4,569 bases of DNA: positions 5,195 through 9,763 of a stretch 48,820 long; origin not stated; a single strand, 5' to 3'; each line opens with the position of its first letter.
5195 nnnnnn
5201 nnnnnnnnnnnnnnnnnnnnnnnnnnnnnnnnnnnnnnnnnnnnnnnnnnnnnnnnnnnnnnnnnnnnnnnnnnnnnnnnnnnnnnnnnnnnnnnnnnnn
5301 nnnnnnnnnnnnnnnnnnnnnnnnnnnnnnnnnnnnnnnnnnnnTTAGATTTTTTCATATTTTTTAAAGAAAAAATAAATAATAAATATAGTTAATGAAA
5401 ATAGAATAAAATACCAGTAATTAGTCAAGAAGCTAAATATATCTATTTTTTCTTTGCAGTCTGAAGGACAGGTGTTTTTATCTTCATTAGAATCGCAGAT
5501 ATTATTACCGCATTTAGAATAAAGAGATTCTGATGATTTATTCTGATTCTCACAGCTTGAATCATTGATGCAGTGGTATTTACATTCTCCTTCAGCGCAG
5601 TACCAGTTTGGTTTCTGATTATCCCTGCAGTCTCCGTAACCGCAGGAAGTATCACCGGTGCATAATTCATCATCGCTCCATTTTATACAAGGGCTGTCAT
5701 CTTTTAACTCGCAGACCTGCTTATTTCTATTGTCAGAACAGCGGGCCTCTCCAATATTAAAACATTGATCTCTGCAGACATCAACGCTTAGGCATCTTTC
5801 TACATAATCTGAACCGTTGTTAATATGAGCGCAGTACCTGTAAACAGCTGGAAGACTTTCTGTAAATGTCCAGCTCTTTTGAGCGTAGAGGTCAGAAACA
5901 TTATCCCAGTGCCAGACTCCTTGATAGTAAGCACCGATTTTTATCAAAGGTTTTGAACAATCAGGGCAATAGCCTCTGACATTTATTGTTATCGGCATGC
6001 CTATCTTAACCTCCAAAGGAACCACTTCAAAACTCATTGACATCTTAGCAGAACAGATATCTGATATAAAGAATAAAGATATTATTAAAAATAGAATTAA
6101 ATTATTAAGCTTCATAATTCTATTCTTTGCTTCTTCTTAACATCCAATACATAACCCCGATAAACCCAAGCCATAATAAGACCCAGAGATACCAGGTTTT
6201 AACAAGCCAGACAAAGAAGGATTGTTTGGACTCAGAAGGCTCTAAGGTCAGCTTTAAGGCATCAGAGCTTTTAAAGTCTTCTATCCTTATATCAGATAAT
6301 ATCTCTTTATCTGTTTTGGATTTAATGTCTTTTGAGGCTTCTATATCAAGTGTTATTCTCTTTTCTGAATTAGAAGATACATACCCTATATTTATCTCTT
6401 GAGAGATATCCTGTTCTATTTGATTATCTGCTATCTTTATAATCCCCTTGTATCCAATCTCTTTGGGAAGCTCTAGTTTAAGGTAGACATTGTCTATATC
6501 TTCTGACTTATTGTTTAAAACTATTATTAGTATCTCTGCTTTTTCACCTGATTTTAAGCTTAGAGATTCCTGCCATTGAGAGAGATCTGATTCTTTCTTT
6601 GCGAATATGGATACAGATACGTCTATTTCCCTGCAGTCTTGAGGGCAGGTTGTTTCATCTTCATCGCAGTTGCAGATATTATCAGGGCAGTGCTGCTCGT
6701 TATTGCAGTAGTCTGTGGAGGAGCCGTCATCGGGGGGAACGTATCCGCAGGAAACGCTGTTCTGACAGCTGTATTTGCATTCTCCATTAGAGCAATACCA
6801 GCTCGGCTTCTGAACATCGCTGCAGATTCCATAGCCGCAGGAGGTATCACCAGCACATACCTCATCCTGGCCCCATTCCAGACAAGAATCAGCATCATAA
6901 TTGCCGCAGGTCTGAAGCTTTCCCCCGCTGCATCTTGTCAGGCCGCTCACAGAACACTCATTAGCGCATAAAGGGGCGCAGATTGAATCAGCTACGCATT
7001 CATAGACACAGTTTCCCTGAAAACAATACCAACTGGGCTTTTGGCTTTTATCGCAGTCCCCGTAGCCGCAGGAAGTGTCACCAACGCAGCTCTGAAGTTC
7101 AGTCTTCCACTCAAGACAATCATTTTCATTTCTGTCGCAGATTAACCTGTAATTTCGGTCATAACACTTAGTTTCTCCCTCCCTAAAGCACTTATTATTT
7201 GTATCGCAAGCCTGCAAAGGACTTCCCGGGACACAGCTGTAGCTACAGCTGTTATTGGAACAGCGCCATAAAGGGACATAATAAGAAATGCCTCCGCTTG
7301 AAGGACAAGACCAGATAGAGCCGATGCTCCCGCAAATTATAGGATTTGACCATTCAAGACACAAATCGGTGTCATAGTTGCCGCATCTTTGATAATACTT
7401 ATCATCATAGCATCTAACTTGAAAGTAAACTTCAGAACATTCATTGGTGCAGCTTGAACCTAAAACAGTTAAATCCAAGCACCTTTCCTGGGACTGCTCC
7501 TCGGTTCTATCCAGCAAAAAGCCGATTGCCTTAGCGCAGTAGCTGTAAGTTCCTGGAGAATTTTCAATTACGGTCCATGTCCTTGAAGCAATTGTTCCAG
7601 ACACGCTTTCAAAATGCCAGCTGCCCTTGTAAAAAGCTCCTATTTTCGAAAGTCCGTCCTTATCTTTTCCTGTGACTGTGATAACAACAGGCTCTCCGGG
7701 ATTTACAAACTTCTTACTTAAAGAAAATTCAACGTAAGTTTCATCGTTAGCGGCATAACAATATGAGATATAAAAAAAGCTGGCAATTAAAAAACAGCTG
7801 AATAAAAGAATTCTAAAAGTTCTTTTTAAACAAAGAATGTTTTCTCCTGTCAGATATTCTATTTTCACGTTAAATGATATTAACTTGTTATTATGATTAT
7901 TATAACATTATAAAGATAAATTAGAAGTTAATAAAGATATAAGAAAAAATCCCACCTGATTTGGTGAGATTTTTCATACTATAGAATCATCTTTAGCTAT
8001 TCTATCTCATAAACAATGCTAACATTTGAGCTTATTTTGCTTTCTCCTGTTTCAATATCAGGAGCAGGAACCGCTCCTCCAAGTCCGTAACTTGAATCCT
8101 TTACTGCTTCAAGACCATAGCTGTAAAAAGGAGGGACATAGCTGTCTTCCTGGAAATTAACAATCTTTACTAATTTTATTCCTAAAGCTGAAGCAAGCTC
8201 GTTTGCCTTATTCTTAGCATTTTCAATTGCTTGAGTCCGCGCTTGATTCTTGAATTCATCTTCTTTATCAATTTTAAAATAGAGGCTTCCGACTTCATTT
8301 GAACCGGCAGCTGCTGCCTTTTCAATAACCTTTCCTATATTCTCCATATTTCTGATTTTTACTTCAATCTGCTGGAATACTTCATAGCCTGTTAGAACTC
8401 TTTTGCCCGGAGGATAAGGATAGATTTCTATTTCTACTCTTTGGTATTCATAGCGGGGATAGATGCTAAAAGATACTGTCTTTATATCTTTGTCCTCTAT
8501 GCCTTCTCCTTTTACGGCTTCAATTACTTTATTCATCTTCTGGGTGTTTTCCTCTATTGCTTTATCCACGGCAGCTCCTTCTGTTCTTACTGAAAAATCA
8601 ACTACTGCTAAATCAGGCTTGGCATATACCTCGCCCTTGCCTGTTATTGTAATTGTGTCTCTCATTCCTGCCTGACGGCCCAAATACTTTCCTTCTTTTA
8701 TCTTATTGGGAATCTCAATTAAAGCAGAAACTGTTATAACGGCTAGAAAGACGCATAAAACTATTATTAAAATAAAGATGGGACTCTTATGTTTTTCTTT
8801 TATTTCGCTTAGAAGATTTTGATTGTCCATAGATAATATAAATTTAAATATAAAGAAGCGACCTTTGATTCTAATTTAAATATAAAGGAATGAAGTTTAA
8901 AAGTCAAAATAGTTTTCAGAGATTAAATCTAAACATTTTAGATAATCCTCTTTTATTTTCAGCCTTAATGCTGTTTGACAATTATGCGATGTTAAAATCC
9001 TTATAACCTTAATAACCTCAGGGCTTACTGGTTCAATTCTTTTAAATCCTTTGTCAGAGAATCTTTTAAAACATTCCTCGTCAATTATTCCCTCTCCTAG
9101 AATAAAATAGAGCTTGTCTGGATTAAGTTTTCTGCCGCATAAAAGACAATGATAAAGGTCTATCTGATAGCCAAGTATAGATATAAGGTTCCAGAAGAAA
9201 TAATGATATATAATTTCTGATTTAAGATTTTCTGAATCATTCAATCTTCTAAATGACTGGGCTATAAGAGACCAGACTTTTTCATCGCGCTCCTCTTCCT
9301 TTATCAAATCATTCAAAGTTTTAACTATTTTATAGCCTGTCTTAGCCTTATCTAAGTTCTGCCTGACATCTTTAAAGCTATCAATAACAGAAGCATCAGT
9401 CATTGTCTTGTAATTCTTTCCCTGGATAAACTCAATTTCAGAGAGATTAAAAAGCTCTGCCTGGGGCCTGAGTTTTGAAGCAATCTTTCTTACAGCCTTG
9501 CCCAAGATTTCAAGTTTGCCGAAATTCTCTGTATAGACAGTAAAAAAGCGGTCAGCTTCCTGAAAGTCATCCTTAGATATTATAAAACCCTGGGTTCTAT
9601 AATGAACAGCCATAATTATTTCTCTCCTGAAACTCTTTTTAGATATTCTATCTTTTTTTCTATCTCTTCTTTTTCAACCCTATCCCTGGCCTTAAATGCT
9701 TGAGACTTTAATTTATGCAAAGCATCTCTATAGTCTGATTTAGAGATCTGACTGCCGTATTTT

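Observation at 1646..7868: Tandem array of four paralogous surface-protein genes built from an unassigned ~75-aa, ~12-cysteine module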

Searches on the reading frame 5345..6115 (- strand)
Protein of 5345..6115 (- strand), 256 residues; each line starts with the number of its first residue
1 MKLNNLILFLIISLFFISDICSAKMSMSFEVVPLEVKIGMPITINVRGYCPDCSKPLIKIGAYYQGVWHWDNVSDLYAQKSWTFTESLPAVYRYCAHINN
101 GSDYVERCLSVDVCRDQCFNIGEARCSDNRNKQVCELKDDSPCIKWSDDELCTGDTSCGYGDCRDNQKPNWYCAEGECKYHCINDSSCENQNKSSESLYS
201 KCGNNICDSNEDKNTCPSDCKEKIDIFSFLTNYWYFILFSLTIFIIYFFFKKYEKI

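Call 3: search_protein_families(library=pfam, proteins=[window:5345-6115:-], max_evalue=1)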
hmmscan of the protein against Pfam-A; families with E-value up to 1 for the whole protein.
window:5345-6115:- (256 aa): 1 family
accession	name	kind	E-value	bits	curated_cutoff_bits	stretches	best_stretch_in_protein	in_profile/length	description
PF17696.6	ALN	-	0.091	13.4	25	1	214-249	31-66/68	Another-regulin-like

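Call 4: search_protein_families(library=ncbifam, proteins=[window:5345-6115:-], max_evalue=1)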
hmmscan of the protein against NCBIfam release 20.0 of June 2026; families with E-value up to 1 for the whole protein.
window:5345-6115:- (256 aa): 0 families

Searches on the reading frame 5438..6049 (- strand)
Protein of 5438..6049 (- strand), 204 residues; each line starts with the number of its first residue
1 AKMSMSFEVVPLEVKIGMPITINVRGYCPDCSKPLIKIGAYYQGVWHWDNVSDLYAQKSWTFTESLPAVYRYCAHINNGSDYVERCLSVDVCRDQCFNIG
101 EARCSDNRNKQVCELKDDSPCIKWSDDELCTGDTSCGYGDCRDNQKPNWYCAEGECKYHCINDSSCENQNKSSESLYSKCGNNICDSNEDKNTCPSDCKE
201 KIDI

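Call 38: predict_structure(alignment_id=A3)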
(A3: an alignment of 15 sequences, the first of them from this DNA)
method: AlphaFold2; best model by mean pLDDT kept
length: 204 residues; sequences in the alignment: 15
mean_pLDDT: 83.5   pTM: 0.63
mean pLDDT of the five models: 83.5, 82.9, 82.5, 81.5, 79.6
residues with pLDDT >= 90: 124; 70-90: 28; 50-70: 36; < 50: 16
segments of 3 or more residues with pLDDT < 50: 170-181, 201-204
pLDDT, mean of each block of 10 residues (from residue 1): 92 95 96 95 98 97 97 95 96 91 96 87 94 72 77 91 60 48 53 55 44
secondary structure, 60 per line:
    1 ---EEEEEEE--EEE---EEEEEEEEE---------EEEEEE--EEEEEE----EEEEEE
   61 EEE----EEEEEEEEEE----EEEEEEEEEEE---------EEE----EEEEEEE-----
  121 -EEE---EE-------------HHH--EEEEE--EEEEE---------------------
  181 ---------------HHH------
elements in order: E4-10 E13-15 E19-27 E37-42 E45-50 E55-63 E68-77 E82-92 E102-104 E109-115 E122-124 E148-152 E155-159

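Call 42: fold_search(model_id=the predicted structure, library=pdb)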
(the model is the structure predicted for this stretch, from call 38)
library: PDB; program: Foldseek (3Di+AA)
matches with E <= 10: 1780; with E <= 0.001: 11
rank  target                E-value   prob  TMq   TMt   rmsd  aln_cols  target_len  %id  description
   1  7p4l_C                4.0e-05  1.00  0.32  0.17   8.6       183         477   12  Crystal structure of the trimeric ectodomain of archaeal Fusexin1 (Fsx1) (released 2022-07-13)
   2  7p4l_B                5.5e-05  1.00  0.33  0.17   8.0       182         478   12  Crystal structure of the trimeric ectodomain of archaeal Fusexin1 (Fsx1) (released 2022-07-13)
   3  2q0z                  1.4e-04  1.00  0.35  0.26   3.3       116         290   14  Crystal structure of Q9P172/Sec63 from Homo sapiens. Northeast Structural Genomics Target HR1979. (released 2007-06-05)
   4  7p4l_A                1.7e-04  1.00  0.32  0.17   8.1       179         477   14  Crystal structure of the trimeric ectodomain of archaeal Fusexin1 (Fsx1) (released 2022-07-13)
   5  4f92                  2.4e-04  1.00  0.35  0.05   3.7       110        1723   14  Brr2 Helicase Region S1087L (released 2012-10-17)
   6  8bc8_B                2.7e-04  1.00  0.35  0.05   3.7       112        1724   13  Human Brr2 Helicase Region in complex with C-tail deleted Jab1 and compound 18 (released 2023-03-08)
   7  7bdk_B                3.3e-04  1.00  0.35  0.05   3.5       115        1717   16  Human Brr2 Helicase Region in complex with C-tail deleted Jab1 and ADP (released 2021-06-09)
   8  7os2_B                5.4e-04  1.00  0.37  0.05   3.5       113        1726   15  Cryo-EM structure of Brr2 in complex with Jab1/MPN and C9ORF78 (released 2022-02-23)
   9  5o9z_C                5.4e-04  1.00  0.34  0.05   3.8       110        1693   14  Cryo-EM structure of a pre-catalytic human spliceosome primed for activation (B complex) (released 2017-08-16)
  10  8r0a_B                6.7e-04  1.00  0.34  0.04   3.8       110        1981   14  Cryo-EM structure of the cross-exon pre-B+5'ss complex (released 2024-05-22)
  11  5urm_A                9.6e-04  1.00  0.34  0.05   3.8       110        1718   14  Crystal structure of human BRR2 in complex with T-1206548 (released 2017-07-19)
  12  4f91                  1.3e-03  1.00  0.34  0.05   5.5       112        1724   13  Brr2 Helicase Region (released 2012-10-17)
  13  8bca_B                1.4e-03  1.00  0.35  0.05   3.6       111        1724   15  Human Brr2 Helicase Region in complex with C-tail deleted Jab1 and compound 26 (released 2023-03-08)
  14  6s8q_B                1.5e-03  1.00  0.35  0.05   3.5       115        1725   16  Human Brr2 Helicase Region in complex with C-tail deleted Jab1 (released 2020-01-22)
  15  7os1_B                1.6e-03  1.00  0.35  0.05   3.3       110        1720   14  Cryo-EM structure of Brr2 in complex with Fbp21 (released 2022-02-23)
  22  4xed                  4.2e-03  1.00  0.36  0.70   3.0        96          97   14  PKD domain of M14-like peptidase from Thermoplasmatales archaeon SCGC AB-540-F20 (released 2015-05-13)
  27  2kl6_MODEL_1_A        5.3e-03  1.00  0.32  0.56   3.6       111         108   14  Solution NMR structure of the CARDB domain of PF1109 from Pyrococcus furiosus. Northeast Structural Genomics C (released 2009-08-25)
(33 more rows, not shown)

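Call 86: search_solved_structures(query=A3, max_evalue=1)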
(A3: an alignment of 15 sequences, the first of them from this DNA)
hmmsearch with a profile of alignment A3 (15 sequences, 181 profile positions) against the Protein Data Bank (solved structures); distinct sequences matched with E-value up to 1: 26.
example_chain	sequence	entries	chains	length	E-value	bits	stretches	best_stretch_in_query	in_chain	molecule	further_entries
9kvu_A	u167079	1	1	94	0.031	17.1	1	11-99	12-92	bacterial immunoglobulin domain B1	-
2l1e_A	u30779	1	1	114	0.088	15.6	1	60-129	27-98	Major prion protein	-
2l1k_A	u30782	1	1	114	0.11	15.3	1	60-128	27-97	Major prion protein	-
1ag2_A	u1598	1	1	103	0.15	14.9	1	60-128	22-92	MAJOR PRION PROTEIN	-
2l40_A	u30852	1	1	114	0.15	14.8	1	60-129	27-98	Major prion protein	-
6her_A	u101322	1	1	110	0.16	14.7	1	60-128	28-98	Major prion protein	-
6hhd_C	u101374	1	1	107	0.17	14.7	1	60-128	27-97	Major prion protein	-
6hhd_A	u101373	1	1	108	0.17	14.7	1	60-128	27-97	Major prion protein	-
2l1d_A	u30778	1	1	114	0.17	14.6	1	60-129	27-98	Major prion protein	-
2kfm_A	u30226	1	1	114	0.18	14.6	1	60-128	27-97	Major prion protein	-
6aq7_A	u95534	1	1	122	0.19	14.5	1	60-128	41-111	Major prion protein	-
7b7n_L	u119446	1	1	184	0.2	14.4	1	59-162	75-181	Envelope glycoprotein L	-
4ma7_A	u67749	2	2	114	0.21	14.4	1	60-128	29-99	Major prion protein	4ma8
1xyx_A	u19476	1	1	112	0.23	14.2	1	60-129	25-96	Major prion protein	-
2l1h_A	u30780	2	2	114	0.24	14.2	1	60-129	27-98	Major prion protein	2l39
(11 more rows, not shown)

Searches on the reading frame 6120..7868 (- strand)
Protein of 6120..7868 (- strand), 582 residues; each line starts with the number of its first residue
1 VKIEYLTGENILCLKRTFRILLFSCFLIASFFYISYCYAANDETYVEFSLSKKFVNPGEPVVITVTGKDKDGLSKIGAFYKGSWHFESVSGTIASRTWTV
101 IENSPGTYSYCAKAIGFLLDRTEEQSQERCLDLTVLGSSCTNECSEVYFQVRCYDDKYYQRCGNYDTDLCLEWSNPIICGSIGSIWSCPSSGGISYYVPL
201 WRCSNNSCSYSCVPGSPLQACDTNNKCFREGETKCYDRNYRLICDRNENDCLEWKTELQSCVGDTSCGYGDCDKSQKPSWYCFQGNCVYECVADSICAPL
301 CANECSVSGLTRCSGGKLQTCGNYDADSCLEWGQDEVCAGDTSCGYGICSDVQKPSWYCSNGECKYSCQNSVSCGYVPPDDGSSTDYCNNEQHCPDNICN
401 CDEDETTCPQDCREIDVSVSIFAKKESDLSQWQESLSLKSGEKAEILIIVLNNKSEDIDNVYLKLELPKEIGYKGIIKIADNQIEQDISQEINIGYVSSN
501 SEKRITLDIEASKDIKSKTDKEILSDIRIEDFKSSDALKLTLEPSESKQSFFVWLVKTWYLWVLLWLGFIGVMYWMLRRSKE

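Call 3: search_protein_families(library=pfam, proteins=[window:6120-7868:-], max_evalue=1)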
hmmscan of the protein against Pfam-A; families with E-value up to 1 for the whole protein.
window:6120-7868:- (582 aa): 1 family
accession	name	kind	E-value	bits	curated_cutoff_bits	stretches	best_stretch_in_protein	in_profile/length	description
PF05271.16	Tobravirus_2B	-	0.14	12.6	22.5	1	140-166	62-88/117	Tobravirus 2B protein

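Call 4: search_protein_families(library=ncbifam, proteins=[window:6120-7868:-], max_evalue=1)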
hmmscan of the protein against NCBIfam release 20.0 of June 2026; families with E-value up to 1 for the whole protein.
window:6120-7868:- (582 aa): 6 families
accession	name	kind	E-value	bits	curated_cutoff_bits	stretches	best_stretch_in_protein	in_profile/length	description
NF058584.1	thiaGlu_TglI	equivalog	0.0045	16.4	450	1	101-161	105-164/268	peptidyl (S)-2-mercaptoglycine synthase subunit TglI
NF010787.0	PRK14191.1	equivalog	0.0056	15.9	423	1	422-502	54-134/285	bifunctional methylenetetrahydrofolate dehydrogenase/methenyltetrahydrofolate cyclohydrolase FolD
NF010765.0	PRK14168.1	equivalog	0.0057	15.9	501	1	419-497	53-131/297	bifunctional methylenetetrahydrofolate dehydrogenase/methenyltetrahydrofolate cyclohydrolase FolD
NF010782.0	PRK14185.1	equivalog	0.041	13.2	507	1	450-498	81-130/293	bifunctional methylenetetrahydrofolate dehydrogenase/methenyltetrahydrofolate cyclohydrolase FolD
NF010785.0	PRK14188.1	subfamily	0.13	11.2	396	1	425-501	59-135/297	bifunctional methylenetetrahydrofolate dehydrogenase/methenyltetrahydrofolate cyclohydrolase FolD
NF010766.0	PRK14169.1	equivalog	0.28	10.6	450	1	444-501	75-133/283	bifunctional methylenetetrahydrofolate dehydrogenase/methenyltetrahydrofolate cyclohydrolase FolD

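Call 85: search_solved_structures(query=window:6120-7868:-, max_evalue=1)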
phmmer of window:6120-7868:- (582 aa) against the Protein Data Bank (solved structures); distinct sequences matched with E-value up to 1: 6.
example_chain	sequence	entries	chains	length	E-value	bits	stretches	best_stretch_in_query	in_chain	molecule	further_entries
1lqq_A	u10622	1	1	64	0.082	14.5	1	283-324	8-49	LQQIII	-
2atb_A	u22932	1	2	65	0.17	13.4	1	282-324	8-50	neurotoxin alpha-IT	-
1lqh_A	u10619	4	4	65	0.19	13.3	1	282-324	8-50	INSECT TOXIN ALPHA | neurotoxin alpha-IT | Alpha-insect toxin LqhaIT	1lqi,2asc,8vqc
9lkz_C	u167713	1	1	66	0.22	13.1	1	283-324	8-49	Alpha-insect toxin LqhaIT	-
2yeo_A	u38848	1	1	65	0.35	12.4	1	282-322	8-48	ALPHA-INSECT TOXIN LQHAIT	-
5tiz_A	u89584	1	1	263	0.89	11.1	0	419-470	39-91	Sulfotransferase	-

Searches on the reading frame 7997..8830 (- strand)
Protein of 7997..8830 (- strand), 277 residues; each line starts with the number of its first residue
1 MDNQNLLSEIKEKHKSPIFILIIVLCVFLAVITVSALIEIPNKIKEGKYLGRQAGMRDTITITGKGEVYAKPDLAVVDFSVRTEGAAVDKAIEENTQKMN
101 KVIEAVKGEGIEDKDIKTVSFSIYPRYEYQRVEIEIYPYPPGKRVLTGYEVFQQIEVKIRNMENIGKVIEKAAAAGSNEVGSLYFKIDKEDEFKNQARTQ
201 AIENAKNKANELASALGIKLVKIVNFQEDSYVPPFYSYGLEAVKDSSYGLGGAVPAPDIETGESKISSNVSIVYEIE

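Call 18: search_protein_families(library=pfam, proteins=[window:7997-8830:-], max_evalue=0.001)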
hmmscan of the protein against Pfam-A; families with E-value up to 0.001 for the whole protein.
window:7997-8830:- (277 aa): 1 family
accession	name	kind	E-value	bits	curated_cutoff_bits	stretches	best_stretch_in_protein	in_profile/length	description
PF04402.19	SIMPL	-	5.7e-53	180.7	25.2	1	60-274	1-205/205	Protein of unknown function (DUF541)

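Call 70: find_related_loci(query=window:7997-8830:-, collection=metagenome_contigs, flank=10000)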
Query window:7997-8830:- (277 aa) in metagenome_contigs; peptide patterns used: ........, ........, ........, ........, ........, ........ (x = any residue, [..] = any of these).
224 stretches matched a pattern; 10 encode a relative of the query (tblastn E <= 1e-3); 10 distinct loci.
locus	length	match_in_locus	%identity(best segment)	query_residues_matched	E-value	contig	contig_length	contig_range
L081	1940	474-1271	56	1-277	5e-96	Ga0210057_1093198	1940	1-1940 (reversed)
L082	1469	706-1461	55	12-266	2e-91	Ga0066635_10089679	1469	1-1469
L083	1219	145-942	51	1-277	7e-87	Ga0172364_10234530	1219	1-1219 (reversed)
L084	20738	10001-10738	52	23-276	7e-80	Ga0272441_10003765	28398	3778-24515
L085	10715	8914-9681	49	14-277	7e-79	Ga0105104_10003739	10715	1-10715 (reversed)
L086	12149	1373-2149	52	11-276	1e-78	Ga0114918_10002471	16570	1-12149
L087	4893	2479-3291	49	5-277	3e-78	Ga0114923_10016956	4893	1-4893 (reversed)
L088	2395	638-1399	39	14-276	6e-52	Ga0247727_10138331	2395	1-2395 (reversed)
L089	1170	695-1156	44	59-215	2e-33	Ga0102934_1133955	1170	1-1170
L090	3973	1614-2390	33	5-277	2e-30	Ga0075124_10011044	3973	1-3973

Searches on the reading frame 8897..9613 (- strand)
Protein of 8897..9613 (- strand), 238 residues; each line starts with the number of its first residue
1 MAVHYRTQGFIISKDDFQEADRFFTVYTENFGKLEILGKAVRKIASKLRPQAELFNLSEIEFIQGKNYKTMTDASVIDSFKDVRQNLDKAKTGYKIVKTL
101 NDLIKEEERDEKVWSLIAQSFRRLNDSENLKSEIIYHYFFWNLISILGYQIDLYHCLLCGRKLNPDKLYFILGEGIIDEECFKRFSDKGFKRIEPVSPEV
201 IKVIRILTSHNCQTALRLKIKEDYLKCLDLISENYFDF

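Call 18: search_protein_families(library=pfam, proteins=[window:8897-9613:-], max_evalue=0.001)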
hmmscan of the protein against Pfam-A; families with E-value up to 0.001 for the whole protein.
window:8897-9613:- (238 aa): 2 families
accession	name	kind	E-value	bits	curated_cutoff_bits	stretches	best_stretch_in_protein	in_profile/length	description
PF11967.14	RecO_N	-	9.1e-14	51.7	27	1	2-80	2-80/80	Recombination protein O N terminal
PF02565.21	RecO_C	-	3.9e-13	49.9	22.1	1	94-236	11-145/157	Recombination protein O C terminal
